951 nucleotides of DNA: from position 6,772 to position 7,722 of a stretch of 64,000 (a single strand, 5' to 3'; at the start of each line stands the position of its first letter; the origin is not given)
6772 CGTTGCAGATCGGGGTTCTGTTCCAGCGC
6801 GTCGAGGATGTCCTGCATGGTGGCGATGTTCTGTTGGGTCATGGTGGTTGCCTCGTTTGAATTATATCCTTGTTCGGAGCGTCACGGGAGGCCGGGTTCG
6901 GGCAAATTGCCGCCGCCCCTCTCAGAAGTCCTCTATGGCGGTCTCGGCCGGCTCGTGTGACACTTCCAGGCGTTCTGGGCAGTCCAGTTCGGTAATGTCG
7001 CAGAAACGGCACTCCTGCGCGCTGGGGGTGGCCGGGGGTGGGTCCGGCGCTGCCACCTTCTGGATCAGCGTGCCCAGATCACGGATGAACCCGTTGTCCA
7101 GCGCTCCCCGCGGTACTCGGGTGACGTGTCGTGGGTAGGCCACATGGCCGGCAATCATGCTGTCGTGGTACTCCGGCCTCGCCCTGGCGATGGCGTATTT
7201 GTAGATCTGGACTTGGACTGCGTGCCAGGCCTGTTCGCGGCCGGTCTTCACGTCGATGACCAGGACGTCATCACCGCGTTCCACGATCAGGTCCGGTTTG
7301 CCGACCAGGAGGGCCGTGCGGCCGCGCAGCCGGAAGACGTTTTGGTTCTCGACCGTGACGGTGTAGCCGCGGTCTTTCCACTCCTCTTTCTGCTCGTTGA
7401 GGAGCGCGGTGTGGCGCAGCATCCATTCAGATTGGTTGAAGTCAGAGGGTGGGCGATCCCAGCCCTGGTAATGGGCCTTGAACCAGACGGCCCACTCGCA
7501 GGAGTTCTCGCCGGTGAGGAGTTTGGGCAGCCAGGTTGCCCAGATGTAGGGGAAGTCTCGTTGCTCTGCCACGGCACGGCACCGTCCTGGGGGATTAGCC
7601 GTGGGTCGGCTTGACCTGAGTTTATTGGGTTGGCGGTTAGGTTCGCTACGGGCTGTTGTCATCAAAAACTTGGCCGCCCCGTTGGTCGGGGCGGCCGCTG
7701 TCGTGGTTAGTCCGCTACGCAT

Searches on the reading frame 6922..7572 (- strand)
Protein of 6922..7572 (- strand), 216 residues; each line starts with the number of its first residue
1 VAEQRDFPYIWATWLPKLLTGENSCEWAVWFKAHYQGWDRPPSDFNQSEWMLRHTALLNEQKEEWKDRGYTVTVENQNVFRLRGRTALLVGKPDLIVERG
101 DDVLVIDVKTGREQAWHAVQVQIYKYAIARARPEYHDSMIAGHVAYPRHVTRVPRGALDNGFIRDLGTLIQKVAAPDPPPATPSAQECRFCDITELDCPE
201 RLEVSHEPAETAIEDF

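Call 8: search_protein_families(library=pfam, proteins=[window:6922-7572:-], max_evalue=0.01)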
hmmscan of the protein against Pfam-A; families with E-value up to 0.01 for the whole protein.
window:6922-7572:- (216 aa): 2 families
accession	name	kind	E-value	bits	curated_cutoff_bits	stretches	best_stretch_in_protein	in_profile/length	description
PF12705.13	PDDEXK_1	-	2.4e-10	41.2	22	1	50-193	89-242/247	PD-(D/E)XK nuclease superfamily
PF01930.23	Cas_Cas4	-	0.00014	22.5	22.7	1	81-196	44-157/160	Domain of unknown function DUF83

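Call 18: find_homologous_proteins(query=window:6925-7572:-, max_evalue=0.001)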
Query seq(216 aa) (216 aa): 710 proteins with E <= 0.001 among 957 candidates; the best 120 are listed.
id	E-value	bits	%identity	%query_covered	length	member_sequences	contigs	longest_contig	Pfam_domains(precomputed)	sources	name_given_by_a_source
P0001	1.8e-136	471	92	100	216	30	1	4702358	PF12705.14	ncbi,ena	-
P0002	5.1e-123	427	82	100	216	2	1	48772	PF12705.14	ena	-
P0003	2.8e-119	415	79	100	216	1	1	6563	PF12705.14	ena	-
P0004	2.6e-109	382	77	94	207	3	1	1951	PF12705.14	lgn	-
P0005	6.7e-108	378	75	99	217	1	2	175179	PF12705.14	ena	-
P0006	2.8e-92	327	64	100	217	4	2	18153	PF12705.14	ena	-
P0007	3.0e-92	326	60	99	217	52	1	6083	PF12705.14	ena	-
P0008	3.8e-92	326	64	100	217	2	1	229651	PF12705.14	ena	-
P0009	5.0e-92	326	61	100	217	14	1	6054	PF01930.24,PF12705.14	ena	-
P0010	6.4e-92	325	87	77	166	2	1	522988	PF12705.14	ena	-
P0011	8.1e-92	325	61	100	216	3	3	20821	PF12705.14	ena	-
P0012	1.1e-91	325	87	77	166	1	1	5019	PF12705.14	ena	-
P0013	2.3e-91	324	65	100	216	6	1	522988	PF12705.14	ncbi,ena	-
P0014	7.8e-91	322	62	99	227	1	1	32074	PF12705.14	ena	-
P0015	1.3e-90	321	62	100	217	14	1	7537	PF12705.14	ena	-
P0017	5.1e-90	319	61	100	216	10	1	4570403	PF12705.14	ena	-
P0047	8.9e-86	305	59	98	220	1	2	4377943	PF12705.14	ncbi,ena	-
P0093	4.6e-82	293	56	100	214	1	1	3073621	PF12705.14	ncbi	-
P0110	3.0e-80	287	55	100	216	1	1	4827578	PF12705.14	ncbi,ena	-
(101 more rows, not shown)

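Call 19: find_encoding_contigs(protein=P0001, flank=10000, max_places=4)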
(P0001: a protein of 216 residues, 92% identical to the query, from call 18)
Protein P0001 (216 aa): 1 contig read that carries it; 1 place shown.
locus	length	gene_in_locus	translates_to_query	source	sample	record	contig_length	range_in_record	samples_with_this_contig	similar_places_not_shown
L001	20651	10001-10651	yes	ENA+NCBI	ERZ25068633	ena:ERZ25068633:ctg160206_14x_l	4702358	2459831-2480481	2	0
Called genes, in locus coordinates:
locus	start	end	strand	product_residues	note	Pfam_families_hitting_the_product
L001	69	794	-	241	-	-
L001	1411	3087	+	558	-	PF00188:CAP (weak)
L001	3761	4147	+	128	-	-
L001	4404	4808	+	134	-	-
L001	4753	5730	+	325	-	PF13701:DDE_Tnp_1_4, PF01609:DDE_Tnp_1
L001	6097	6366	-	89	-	-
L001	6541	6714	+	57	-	-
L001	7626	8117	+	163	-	-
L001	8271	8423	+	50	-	-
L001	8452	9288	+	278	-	PF00515:TPR_1 (faint), PF07719:TPR_2 (faint), PF13174:TPR_6 (faint), PF13181:TPR_8 (faint), PF13414:TPR_11 (faint), PF13428:TPR_14 (faint), PF13432:TPR_16 (faint), PF13424:TPR_12 (weak)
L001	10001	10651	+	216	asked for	PF12705:PDDEXK_1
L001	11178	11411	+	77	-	-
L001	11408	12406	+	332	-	-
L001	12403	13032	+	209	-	-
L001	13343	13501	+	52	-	-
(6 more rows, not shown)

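Call 20: find_encoding_contigs(protein=P0017, flank=10000, max_places=4)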
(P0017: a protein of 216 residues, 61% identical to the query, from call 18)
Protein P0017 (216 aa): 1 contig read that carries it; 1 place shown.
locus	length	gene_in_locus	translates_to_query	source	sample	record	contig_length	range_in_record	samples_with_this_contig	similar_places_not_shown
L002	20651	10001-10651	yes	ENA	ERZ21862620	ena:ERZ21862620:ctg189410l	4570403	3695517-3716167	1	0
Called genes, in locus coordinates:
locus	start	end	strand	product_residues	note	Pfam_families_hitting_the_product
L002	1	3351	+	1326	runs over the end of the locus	PF21605:CRLF2-like_D2 (faint), PF00041:fn3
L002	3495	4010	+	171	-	PF25886:Msy1 (faint)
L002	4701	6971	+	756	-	PF00041:fn3, PF16656:Pur_ac_phosph_N (faint), PF23608:Ig_ILCR1 (faint), PF00041:fn3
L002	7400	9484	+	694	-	-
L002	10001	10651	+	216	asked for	PF12705:PDDEXK_1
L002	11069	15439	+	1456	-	PF13195:DUF4011, PF13086:AAA_11 (weak), PF13245:AAA_19 (faint), PF13604:AAA_30 (faint), PF13086:AAA_11, PF13087:AAA_12, PF18741:MTES_1575, PF11784:DUF3320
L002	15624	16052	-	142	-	PF13975:gag-asp_proteas (weak)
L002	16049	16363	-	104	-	-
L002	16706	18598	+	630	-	-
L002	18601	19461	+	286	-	-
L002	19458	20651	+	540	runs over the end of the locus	PF19866:DUF6339 (weak)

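Call 27: find_related_loci(query=A4, collection=genome_contigs, flank=4000)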
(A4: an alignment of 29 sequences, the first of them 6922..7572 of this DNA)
Query A4 (216 aa) in genome_contigs; peptide patterns used: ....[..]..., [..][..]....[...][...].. (x = any residue, [..] = any of these).
156 stretches matched a pattern; 138 encode a relative of the query (tblastn E <= 1e-3); the best 80 are kept; 80 distinct loci.
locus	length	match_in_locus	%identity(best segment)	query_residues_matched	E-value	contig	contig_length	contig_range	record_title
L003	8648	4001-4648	91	1-216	8e-128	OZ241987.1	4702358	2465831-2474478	MAG: Dehalococcoidia bacterium isolate afbfe9c5-f9ba-4a69-93a8-a54741e06a32 genome assembly, chromosome: 1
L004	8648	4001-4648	89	1-216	4e-122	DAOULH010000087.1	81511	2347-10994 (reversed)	MAG TPA_asm: Dehalococcoidia bacterium isolate S8_392 431783, whole genome shotgun sequence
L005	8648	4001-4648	88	1-216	5e-122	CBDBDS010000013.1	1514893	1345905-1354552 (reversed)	MAG: Dehalococcoidia bacterium isolate f8bda5a5-7022-4204-9cdc-196a94cbeb23 genome assembly, contig: contig_13, whole ge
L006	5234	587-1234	87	1-216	1e-119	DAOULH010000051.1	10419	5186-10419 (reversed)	MAG TPA_asm: Dehalococcoidia bacterium isolate S8_392 221272, whole genome shotgun sequence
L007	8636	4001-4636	60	5-216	4e-93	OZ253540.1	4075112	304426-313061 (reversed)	MAG: Dehalococcoidia bacterium isolate 12151d70-3c61-4942-ab7c-45b58ecc7731 genome assembly, chromosome: 1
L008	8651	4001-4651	62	1-216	2e-93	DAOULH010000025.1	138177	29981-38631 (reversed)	MAG TPA_asm: Dehalococcoidia bacterium isolate S8_392 164113, whole genome shotgun sequence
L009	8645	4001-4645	62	2-216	2e-92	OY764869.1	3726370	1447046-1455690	MAG: Dehalococcoidia bacterium isolate 68cf78b7-8a41-43a5-8848-46054f5a18e3 genome assembly, chromosome: 1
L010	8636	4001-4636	61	5-216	3e-91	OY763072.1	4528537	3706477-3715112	MAG: Dehalococcoidia bacterium isolate 40e540cc-5106-4b3b-ab2b-631d7f64572a genome assembly, chromosome: 1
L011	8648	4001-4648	60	1-216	1e-88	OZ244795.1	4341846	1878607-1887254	MAG: Dehalococcoidia bacterium isolate 888037fe-99b5-4f1c-be9c-829ee1fba83a genome assembly, chromosome: 1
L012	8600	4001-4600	61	1-200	2e-88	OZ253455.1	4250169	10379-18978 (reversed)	MAG: Dehalococcoidia bacterium isolate 8f47c5d3-311d-4638-95b8-763d0010c228 genome assembly, chromosome: 1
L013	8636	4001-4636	59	5-216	3e-88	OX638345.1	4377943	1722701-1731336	MAG: uncultured Dehalococcoidia bacterium isolate 64bd3295-a2ac-4bb0-a587-f708157bf7f0 genome assembly, chromosome: 1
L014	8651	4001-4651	59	1-216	4e-88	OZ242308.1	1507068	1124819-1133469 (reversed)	MAG: Dehalococcoidia bacterium isolate 566077ff-fea0-4476-9990-131f9c0e49bb genome assembly, chromosome: 1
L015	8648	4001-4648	59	1-216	4e-87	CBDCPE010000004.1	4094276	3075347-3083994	MAG: Dehalococcoidia bacterium isolate 75f9bfcb-4f1d-406c-99af-325e5c0bd216 genome assembly, contig: contig_4, whole gen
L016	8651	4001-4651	59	1-216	8e-87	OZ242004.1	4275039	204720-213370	MAG: Dehalococcoidia bacterium isolate 6092164f-d889-4bea-886a-f75bca8a53ef genome assembly, chromosome: 1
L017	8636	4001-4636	60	2-214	3e-86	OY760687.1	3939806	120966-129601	MAG: Dehalococcoidia bacterium isolate f61cd74f-1a2a-4ce7-9ca1-272438b93162 genome assembly, chromosome: 1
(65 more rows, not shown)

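Call 33: search_protein_families(library=ncbifam, proteins=[window:6922-7572:-], max_evalue=0.01)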
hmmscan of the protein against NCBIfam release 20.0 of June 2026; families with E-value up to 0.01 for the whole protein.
window:6922-7572:- (216 aa): 4 families
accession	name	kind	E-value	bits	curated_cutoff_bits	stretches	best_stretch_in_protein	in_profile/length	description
TIGR00372.1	cas4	equivalog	1.3e-10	41.4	65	1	25-194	12-175/180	CRISPR-associated protein Cas4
NF049935.1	cas4g_cas1g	exception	0.00085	17.9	560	1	75-205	61-197/546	CRISPR-associated endonuclease Cas4g/Cas1g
NF010485.0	PRK13909.1-2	equivalog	0.0023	16.2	650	1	94-147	849-899/909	RecB-like helicase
NF040671.1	PLuB_AAA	exception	0.0025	15.3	999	1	79-150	474-544/1256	PLuB system helicase-like protein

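Call 34: search_protein_families(library=padloc, proteins=[window:6922-7572:-], max_evalue=0.01)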
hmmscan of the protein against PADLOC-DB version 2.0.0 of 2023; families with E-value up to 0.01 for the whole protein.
window:6922-7572:- (216 aa): 12 families
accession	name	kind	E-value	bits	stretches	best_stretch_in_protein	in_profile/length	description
PDLC00943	Cas4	-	3.4e-11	41.4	1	25-194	12-175/180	CRISPR-associated protein Cas4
PDLC01250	Cas4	-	1.7e-09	36.1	1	25-194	12-164/168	"CAS-I,CAS-II,CAS-III,CAS-IV,CAS-V,CAS-VI; acquisition_associated"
PDLC00059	DruK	-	5e-09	33.8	1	81-192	118-229/326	PD-(D/E)XK nuclease superfamily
PDLC00944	Cas4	-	2.3e-07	29.2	1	60-193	40-172/177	Cas4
PDLC01447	Cas4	-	7.4e-07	27.8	1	25-195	16-155/161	"CAS-I,CAS-II,CAS-III,CAS-IV,CAS-V,CAS-VI; acquisition_associated"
PDLC01611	Cas4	-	2.6e-05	22.5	1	57-196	35-155/158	"CAS-I,CAS-II,CAS-III,CAS-IV,CAS-V,CAS-VI; acquisition_associated"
PDLC00060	DruK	-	6.5e-05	20.4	1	82-116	136-170/347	PD-(D/E)XK nuclease superfamily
PDLC02034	Cas4d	-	0.00031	18.4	1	67-200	53-183/192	-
PDLC02410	Aga_Cas4-like_Nuc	-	0.00041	18.2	1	85-134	130-178/255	Class II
PDLC02083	Cas4_II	-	0.001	17.5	1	73-148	67-131/186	-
PDLC01747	Cas1g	-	0.0037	13.9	1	67-203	48-182/523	-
PDLC02085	Cas4a2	-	0.0081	14.5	0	81-140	55-108/166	-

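Call 52: search_solved_structures(query=A4, max_evalue=0.01, show_alignments=1)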
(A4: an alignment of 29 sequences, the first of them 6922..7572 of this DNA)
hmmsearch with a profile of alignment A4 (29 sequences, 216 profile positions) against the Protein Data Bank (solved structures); distinct sequences matched with E-value up to 0.01: 2.
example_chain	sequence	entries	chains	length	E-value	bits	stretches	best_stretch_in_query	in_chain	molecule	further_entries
4r5q_A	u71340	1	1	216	0.0022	21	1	85-148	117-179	CRISPR-associated exonuclease, Cas4 family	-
4ic1_A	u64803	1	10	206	0.0024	20.9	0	71-128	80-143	Uncharacterized protein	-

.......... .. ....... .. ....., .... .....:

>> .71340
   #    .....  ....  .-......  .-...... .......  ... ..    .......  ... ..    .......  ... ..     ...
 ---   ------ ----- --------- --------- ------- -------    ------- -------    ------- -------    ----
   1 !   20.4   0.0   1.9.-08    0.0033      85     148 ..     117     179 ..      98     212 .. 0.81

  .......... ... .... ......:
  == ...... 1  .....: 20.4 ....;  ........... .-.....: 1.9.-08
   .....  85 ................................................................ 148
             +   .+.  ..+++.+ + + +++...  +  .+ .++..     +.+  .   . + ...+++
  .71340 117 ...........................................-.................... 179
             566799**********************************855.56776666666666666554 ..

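Call 63: predict_structure(alignment_id=A4)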
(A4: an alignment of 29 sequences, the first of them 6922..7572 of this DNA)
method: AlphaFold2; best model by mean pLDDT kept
length: 216 residues; sequences in the alignment: 29
mean_pLDDT: 59.2   pTM: 0.59
mean pLDDT of the five models: 59.2, 54.5, 53.7, 52.2, 51.6
residues with pLDDT >= 90: 7; 70-90: 76; 50-70: 40; < 50: 93
segments of 3 or more residues with pLDDT < 50: 1-39, 78-90, 179-216
pLDDT, mean of each block of 10 residues (from residue 1): 32 43 42 45 58 79 90 60 31 76 83 75 75 73 88 72 69 55 43 39 35 29
secondary structure, 60 per line:
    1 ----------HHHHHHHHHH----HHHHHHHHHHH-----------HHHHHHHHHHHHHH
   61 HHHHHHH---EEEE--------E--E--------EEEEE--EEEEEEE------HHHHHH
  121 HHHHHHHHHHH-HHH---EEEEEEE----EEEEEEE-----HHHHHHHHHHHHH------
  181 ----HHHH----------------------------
elements in order: H11-20 H25-35 H47-67 E71-74 E95-99 E102-108 H115-131 E139-145 E150-156 H162-174 H185-188

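Call 69: fold_search(model_id=the predicted structure, library=pdb)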
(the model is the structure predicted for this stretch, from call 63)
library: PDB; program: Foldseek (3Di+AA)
matches with E <= 10: 641; with E <= 0.001: 2
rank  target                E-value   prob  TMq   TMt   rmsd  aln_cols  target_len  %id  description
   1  2eo0_A                2.0e-04  1.00  0.29  0.45  10.4       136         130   13  Crystal Structure of Holliday Junction Resolvase ST1444 (released 2007-10-02)
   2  2eo0_B                2.3e-04  1.00  0.28  0.44  10.8       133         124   14  Crystal Structure of Holliday Junction Resolvase ST1444 (released 2007-10-02)
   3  3fov                  1.0e-03  1.00  0.28  0.51   6.4       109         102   18  Crystal structure of protein RPA0323 of unknown function from Rhodopseudomonas palustris (released 2009-01-13)
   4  1ob8_B                1.2e-03  1.00  0.31  0.50  14.5       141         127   13  Holliday Junction Resolving Enzyme (released 2004-10-15)
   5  9iac_B                1.2e-03  1.00  0.35  0.29  16.2       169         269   16  Structure of the Argonaute-associated Cas4 family protein 1 (ACE1) from Microcystis aeruginosa (MaACE1) (released 2025-04-23)
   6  4ic1_A                1.7e-03  0.90  0.27  0.28  11.3       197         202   18  Crystal structure of SSO0001 (released 2013-01-16)
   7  4ic1_B                2.0e-03  0.97  0.29  0.31  10.2       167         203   19  Crystal structure of SSO0001 (released 2013-01-16)
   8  3syy                  2.1e-03  0.90  0.28  0.30  11.3       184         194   17  Crystal Structure of an alkaline exonuclease (LHK-Exo) from Laribacter hongkongensis (released 2012-02-15)
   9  9iab_B                2.3e-03  0.99  0.37  0.31  14.6       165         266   12  Structure of the Argonaute-associated Cas4 family protein 1 (ACE1) from Chroococcidiopsis thermalis (CtACE1) (released 2025-04-23)
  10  4tkd_B                2.4e-03  0.99  0.26  0.44  12.2       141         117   16  Sulfolobus solfataricus HJC mutants (released 2015-08-12)
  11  2wj0_B                2.4e-03  0.99  0.28  0.44  11.2       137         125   14  Crystal structures of Holliday junction resolvases from Archaeoglobus fulgidus bound to DNA substrate (released 2009-05-26)
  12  4ic1_G                3.3e-03  0.97  0.30  0.32  10.0       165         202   19  Crystal structure of SSO0001 (released 2013-01-16)
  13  9iab_A                3.5e-03  1.00  0.29  0.24   9.2       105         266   14  Structure of the Argonaute-associated Cas4 family protein 1 (ACE1) from Chroococcidiopsis thermalis (CtACE1) (released 2025-04-23)
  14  2wcw_C                3.5e-03  1.00  0.28  0.46   6.1       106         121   19  1.6A resolution structure of Archaeoglobus fulgidus Hjc, a Holliday junction resolvase from an archaeal hyperthermophi (released 2009-03-24)
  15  1ob8_A                4.0e-03  1.00  0.31  0.53  10.3       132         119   16  Holliday Junction Resolving Enzyme (released 2004-10-15)
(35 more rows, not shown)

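Call 72: search_dna_similar(query=window:6925-7572:-, collection=phages, mode=protein, max_evalue=0.001, max_rows=10)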
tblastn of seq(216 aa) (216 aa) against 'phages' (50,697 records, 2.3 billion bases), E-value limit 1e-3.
No match.

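Call 73: search_dna_similar(query=window:6925-7572:-, collection=plasmids, mode=protein, max_evalue=0.001, max_rows=10)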
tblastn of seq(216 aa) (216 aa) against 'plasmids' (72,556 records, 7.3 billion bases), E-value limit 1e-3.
Records with a match: 1; places in all: 1; records where one place covers at least 80% of the query: 1.
Best place of each record, by identity: <60% 1.
By first word of the organism name: Synechocystis 1.
By predicted mobility (MOB-suite, as given by PLSDB): non-mobilizable 1.
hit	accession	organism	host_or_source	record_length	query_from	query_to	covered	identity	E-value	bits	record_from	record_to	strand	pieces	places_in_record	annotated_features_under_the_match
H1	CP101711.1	Synechocystis sp. B12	cell culture,mangrove water from the ...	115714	3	193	88%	24.0%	4e-13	75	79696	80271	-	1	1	Dna2/Cas4 domain-containing protein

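Call 74: find_related_loci(query=A4, collection=viral_contigs, flank=5000)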
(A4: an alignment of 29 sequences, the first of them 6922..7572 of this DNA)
Query A4 (216 aa) in viral_contigs; peptide patterns used: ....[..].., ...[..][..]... (x = any residue, [..] = any of these).
26 stretches matched a pattern, but none encodes a relative of the query by tblastn (E <= 1e-3).

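Call 80: search_protein_families(library=padloc, alignment_id=A8, max_evalue=0.00001)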
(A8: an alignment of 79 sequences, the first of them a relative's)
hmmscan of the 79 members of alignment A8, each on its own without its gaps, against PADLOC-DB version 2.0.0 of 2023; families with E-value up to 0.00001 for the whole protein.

A. member 1, L003:5408-6406:+ (332 aa): 0 families

B. families by the number of members that match (of 79 scanned): 76 families (the first 25 are shown)
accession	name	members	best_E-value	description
PDLC03271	MTase_II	7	2.5e-69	Type II methyltransferase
PDLC03379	MTase_II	6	6.6e-20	Type II methyltransferase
PDLC03371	MTase_II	6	2.5e-17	Type II methyltransferase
PDLC03299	MTase_II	6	4.1e-12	Type II methyltransferase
PDLC03228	MTase_II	6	2.4e-11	Type II methyltransferase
PDLC03350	MTase_II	6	3.5e-11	Type II methyltransferase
PDLC03320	MTase_II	6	6.9e-11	Type II methyltransferase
PDLC03738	oMTase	6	3.6e-10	orphan methyltransferase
PDLC03339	MTase_II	6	1.8e-09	Type II methyltransferase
PDLC03387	MTase_II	6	1.8e-09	Type II methyltransferase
PDLC03321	MTase_II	6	2.2e-09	Type II methyltransferase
PDLC03353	MTase_II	6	3.7e-09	Type II methyltransferase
PDLC03216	MTase_II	6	7.7e-09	Type II methyltransferase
PDLC03308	MTase_II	6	8.7e-09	Type II methyltransferase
PDLC03635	MTase_III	6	9.9e-08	Type III methyltransferase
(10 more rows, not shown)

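Call 81: search_protein_families(library=pfam, alignment_id=A8, max_evalue=0.00001)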
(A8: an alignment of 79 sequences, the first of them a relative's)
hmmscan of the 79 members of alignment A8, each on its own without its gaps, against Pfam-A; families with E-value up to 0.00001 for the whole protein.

A. member 1, L003:5408-6406:+ (332 aa): 0 families

B. families by the number of members that match (of 79 scanned): 41 families (the first 25 are shown)
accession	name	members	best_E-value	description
PF07510.16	GmrSD_C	8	7.5e-13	GmrSD restriction endonucleases, C-terminal domain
PF01555.25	N6_N4_Mtase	6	1.2e-14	DNA methylase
PF05685.18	Uma2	2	1.2e-15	Putative restriction endonuclease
PF03050.20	DDE_Tnp_IS66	1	1.1e-42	Transposase IS66 family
PF18741.7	MTES_1575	1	2.4e-35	REase_MTES_1575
PF13672.11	PP2C_2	1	9.3e-35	Protein phosphatase 2C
PF13195.11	DUF4011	1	3.5e-34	Protein of unknown function (DUF4011)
PF07799.17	DUF1643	1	1.1e-26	Protein of unknown function (DUF1643)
PF00560.39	LRR_1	1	7.9e-26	Leucine Rich Repeat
PF01609.27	DDE_Tnp_1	1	4.2e-22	Transposase DDE domain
PF13358.12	DDE_3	1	1.3e-21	DDE superfamily endonuclease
PF05942.16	PaREP1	1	3.1e-20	Archaeal PaREP1/PaREP8 family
PF00041.27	fn3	1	1.9e-19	Fibronectin type III domain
PF13565.12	HTH_32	1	3.3e-18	Homeodomain-like domain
PF14281.12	PDDEXK_4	1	5.4e-18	PD-(D/E)XK nuclease superfamily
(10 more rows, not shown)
